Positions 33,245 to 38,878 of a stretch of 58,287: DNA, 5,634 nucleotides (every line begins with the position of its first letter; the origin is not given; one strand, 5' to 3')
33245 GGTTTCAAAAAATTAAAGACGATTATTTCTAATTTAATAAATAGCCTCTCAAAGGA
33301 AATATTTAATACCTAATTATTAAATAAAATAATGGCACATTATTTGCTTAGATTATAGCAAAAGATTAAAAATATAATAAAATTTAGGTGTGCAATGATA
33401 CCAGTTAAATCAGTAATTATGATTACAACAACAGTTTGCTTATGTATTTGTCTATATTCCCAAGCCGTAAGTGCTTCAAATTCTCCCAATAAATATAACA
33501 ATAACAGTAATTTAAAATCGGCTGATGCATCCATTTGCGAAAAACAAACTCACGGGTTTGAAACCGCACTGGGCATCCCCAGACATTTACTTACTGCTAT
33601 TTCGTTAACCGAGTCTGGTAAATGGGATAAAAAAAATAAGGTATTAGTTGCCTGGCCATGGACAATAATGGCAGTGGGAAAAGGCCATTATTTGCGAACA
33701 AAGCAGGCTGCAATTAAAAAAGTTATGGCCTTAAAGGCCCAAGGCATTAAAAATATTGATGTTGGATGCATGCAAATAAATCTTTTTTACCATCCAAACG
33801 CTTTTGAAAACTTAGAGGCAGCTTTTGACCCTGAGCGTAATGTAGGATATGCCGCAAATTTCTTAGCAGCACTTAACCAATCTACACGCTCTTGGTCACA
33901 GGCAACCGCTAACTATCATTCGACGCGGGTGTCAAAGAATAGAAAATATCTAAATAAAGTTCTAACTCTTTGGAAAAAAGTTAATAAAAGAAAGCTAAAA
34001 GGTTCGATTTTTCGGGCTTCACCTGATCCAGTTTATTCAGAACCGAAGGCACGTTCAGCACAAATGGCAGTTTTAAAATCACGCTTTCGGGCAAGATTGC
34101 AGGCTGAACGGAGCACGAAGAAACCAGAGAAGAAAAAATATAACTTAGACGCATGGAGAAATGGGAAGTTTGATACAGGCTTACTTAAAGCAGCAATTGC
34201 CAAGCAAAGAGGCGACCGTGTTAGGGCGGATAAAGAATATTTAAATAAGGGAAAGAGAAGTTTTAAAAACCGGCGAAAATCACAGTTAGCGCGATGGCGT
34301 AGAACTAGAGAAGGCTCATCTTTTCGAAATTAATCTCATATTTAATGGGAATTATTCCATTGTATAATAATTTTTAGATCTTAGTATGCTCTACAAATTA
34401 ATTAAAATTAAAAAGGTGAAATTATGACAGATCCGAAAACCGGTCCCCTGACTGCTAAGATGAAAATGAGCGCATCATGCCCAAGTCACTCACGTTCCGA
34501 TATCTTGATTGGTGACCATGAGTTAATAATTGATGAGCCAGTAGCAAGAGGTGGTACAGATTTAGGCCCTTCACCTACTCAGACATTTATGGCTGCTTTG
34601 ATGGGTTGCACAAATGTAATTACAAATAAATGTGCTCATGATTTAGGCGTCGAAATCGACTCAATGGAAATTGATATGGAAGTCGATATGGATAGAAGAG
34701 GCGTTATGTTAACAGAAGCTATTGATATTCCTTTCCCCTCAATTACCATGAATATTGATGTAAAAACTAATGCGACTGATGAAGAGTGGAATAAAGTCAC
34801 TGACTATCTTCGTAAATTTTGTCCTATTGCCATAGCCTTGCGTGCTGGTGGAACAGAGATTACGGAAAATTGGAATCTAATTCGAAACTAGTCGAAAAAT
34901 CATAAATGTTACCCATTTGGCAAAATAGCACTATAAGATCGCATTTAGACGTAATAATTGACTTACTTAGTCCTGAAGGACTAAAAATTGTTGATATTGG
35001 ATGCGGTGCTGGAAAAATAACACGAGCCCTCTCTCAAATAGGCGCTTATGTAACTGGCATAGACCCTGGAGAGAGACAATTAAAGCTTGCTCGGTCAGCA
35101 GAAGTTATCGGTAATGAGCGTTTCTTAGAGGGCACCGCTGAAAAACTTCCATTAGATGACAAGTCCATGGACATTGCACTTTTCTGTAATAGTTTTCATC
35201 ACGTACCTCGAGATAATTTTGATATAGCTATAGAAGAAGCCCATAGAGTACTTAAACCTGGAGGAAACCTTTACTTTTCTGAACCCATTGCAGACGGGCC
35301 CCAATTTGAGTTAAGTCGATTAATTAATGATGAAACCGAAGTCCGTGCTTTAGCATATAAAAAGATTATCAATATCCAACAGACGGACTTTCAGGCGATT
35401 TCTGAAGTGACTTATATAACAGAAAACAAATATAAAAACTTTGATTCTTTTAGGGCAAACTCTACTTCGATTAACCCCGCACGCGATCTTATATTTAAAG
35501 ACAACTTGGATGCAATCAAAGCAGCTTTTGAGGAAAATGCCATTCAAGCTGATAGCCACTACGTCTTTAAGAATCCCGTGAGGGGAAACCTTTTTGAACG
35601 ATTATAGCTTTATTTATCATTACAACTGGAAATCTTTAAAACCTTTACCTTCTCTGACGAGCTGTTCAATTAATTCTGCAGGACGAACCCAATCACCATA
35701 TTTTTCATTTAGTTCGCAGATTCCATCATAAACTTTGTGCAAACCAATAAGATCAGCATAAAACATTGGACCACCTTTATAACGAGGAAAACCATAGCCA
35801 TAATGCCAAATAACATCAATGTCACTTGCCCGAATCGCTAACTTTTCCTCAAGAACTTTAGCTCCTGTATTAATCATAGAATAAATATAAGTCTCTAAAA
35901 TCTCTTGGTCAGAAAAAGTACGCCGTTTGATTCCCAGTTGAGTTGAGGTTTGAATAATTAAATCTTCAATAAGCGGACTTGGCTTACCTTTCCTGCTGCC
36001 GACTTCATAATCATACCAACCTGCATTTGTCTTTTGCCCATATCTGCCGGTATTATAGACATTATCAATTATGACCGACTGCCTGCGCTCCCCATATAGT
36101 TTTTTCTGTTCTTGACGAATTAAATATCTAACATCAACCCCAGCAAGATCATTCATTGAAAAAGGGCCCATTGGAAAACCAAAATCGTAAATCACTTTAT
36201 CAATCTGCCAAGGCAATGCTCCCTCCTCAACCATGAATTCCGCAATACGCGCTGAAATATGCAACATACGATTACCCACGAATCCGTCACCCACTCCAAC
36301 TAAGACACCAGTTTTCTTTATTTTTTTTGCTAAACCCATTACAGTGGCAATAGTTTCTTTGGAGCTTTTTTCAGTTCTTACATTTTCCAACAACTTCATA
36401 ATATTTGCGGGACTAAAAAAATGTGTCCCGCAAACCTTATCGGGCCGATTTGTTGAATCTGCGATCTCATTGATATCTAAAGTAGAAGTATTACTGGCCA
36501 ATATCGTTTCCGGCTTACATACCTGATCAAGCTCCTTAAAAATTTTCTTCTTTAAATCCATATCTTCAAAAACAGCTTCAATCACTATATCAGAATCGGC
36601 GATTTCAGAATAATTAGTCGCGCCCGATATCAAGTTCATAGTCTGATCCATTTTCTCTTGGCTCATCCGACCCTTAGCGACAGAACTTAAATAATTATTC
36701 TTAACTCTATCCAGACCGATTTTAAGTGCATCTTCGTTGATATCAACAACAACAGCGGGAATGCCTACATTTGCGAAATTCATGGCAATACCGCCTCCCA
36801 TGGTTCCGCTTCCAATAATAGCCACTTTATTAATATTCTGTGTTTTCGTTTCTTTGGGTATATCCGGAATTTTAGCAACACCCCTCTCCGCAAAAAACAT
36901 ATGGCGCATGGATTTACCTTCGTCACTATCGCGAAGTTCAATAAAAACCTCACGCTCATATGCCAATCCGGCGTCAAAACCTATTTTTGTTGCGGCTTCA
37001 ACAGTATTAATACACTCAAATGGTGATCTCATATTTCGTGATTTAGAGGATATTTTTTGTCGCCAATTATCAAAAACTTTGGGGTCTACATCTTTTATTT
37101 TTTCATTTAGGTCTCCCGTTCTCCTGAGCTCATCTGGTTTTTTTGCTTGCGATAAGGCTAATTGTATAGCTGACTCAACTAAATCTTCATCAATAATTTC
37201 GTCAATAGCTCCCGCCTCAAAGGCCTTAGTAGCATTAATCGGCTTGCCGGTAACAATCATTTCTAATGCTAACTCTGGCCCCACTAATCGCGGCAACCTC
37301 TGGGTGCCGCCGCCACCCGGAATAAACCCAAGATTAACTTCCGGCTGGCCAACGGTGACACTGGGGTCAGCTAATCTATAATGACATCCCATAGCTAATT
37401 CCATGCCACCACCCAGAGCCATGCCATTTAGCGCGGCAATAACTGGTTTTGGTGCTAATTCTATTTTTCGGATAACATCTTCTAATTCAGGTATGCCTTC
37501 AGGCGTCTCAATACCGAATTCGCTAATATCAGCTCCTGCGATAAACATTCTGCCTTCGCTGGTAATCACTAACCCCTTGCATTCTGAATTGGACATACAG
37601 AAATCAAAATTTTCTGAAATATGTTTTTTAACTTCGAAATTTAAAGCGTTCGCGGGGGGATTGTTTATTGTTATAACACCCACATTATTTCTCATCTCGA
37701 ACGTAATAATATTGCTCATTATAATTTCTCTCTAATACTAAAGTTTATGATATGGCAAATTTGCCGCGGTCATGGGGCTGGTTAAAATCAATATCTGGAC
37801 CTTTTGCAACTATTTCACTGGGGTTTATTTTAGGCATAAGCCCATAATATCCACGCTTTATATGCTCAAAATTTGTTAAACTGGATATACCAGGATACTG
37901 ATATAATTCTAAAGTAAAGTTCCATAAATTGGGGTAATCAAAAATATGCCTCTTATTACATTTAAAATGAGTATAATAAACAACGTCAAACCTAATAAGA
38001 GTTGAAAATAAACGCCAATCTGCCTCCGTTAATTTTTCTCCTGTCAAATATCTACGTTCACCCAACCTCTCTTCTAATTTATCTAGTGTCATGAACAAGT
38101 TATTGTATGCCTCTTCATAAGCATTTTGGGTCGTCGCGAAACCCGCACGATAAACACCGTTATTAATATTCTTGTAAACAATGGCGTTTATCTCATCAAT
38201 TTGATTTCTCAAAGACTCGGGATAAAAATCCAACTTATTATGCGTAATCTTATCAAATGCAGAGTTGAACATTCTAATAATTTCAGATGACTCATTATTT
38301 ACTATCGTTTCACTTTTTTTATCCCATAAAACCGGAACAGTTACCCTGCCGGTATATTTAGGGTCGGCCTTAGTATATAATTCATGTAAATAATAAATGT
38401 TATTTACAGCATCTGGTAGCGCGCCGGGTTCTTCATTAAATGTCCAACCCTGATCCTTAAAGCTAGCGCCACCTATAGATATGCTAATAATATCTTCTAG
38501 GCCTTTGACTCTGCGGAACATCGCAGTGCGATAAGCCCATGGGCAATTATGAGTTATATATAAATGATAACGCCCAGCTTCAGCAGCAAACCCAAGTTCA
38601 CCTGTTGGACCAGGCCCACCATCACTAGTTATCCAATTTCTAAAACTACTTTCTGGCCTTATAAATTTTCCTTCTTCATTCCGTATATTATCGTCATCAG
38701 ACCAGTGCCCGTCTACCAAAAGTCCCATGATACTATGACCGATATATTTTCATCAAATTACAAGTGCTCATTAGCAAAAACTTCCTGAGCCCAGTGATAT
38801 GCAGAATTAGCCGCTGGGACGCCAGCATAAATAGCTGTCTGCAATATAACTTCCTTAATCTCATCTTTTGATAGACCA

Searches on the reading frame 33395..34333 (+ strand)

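Call 56: search_protein_families(library=pfam, proteins=[window:33395-34333:+], max_evalue=0.00001)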
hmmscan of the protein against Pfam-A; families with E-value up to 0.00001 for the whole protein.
window:33395-34333:+ (312 aa): 1 family
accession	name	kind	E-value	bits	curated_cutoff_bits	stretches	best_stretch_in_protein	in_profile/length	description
PF01464.25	SLT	-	8.8e-06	25.7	21.3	0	105-183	36-103/117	Transglycosylase SLT domain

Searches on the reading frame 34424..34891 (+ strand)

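Call 56: search_protein_families(library=pfam, proteins=[window:34424-34891:+], max_evalue=0.00001)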
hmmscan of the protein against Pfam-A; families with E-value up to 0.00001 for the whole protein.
window:34424-34891:+ (155 aa): 1 family
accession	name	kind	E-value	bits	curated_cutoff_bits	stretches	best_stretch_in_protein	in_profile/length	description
PF02566.24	OsmC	-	7.6e-16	58.8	27.5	1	44-147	1-98/100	OsmC-like protein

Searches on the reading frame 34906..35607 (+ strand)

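Call 56: search_protein_families(library=pfam, proteins=[window:34906-35607:+], max_evalue=0.00001)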
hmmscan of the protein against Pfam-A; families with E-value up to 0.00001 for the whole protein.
window:34906-35607:+ (233 aa): 7 families
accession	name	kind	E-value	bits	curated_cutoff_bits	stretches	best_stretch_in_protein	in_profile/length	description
PF08241.18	Methyltransf_11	-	5e-24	85.2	21.2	1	29-124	1-95/95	Methyltransferase domain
PF13649.12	Methyltransf_25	-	1.6e-21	77.3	27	1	28-120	1-97/97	Methyltransferase domain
PF13847.12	Methyltransf_31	-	7.2e-14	52.1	27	1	24-137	3-120/145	Methyltransferase domain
PF08242.18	Methyltransf_12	-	1e-13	52.3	30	1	29-122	1-98/98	Methyltransferase domain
PF13489.12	Methyltransf_23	-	1.5e-12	48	27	1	21-131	16-123/164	Methyltransferase domain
PF05148.21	Methyltransf_8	-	1.8e-10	41.5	27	1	14-126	60-158/219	Hypothetical methyltransferase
PF01209.24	Ubie_methyltran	-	1.1e-09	38.4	20.1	1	24-125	47-152/233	ubiE/COQ5 methyltransferase family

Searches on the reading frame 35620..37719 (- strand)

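Call 56: search_protein_families(library=pfam, proteins=[window:35620-37719:-], max_evalue=0.00001)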
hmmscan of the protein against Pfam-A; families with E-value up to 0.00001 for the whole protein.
window:35620-37719:- (699 aa): 4 families
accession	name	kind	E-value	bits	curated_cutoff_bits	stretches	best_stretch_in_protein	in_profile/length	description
PF02737.24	3HCDH_N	-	4.5e-64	216.1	22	1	298-474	1-177/180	3-hydroxyacyl-CoA dehydrogenase, NAD binding domain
PF00378.25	ECH_1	-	3e-39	135.3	27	1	9-197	2-196/251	Enoyl-CoA hydratase/isomerase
PF00725.27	3HCDH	-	6.1e-30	104.1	22.1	1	479-571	1-97/97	3-hydroxyacyl-CoA dehydrogenase, C-terminal domain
PF16113.10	ECH_2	-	1.3e-26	94.4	27.2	1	13-212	1-203/335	Enoyl-CoA hydratase/isomerase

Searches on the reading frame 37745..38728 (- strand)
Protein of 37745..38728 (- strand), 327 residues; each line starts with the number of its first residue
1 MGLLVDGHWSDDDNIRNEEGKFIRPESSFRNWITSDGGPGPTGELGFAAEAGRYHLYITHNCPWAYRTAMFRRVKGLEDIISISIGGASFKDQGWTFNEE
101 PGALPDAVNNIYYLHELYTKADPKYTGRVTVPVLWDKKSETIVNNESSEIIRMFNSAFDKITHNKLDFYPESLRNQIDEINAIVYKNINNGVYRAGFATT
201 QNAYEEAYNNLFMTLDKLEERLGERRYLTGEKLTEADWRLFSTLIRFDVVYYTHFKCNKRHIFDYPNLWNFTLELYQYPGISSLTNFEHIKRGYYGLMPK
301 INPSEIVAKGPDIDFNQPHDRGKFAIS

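Call 76: search_protein_families(library=pfam, proteins=[window:37745-38728:-], max_evalue=0.00001)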
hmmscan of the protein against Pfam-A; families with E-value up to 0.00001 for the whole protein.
window:37745-38728:- (327 aa): 2 families
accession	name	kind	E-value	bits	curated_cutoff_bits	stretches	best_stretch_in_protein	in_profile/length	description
PF13410.11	GST_C_2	-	6.3e-15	55.5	24.9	1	201-270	1-65/69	Glutathione S-transferase, C-terminal domain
PF13409.12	GST_N_2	-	1.3e-10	42.2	25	1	62-156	2-69/70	Glutathione S-transferase, N-terminal domain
